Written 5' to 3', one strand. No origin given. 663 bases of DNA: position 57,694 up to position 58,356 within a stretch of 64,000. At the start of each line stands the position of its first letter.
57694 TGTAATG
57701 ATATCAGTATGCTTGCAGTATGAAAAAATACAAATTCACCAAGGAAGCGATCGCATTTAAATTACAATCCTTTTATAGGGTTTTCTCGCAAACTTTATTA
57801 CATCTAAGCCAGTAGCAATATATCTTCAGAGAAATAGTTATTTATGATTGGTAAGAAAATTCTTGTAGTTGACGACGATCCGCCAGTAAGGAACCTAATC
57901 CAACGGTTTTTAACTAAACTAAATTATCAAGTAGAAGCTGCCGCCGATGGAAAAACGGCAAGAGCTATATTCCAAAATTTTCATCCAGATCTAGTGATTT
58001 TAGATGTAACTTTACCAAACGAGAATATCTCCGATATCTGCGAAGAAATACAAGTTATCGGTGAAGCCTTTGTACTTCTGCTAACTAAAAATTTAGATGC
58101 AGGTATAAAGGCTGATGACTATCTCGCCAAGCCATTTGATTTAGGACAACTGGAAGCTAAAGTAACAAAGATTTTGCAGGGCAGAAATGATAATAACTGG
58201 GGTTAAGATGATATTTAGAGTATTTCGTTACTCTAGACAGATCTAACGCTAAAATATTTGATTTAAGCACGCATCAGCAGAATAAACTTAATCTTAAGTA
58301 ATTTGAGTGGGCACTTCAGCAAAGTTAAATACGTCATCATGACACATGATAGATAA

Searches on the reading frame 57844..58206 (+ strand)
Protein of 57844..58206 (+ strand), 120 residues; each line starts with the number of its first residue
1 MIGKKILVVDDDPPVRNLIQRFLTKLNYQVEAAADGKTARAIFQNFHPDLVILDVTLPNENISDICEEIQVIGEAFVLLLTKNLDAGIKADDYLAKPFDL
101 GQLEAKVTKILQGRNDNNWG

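Call 71: search_protein_families(library=pfam, proteins=[window:57844-58206:+], max_evalue=0.0001)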
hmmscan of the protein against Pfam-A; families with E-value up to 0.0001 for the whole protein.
window:57844-58206:+ (120 aa): 1 family
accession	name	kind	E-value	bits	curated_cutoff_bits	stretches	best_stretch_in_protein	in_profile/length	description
PF00072.30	Response_reg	-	1.8e-19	70.4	30.2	1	6-107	1-110/111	Response regulator receiver domain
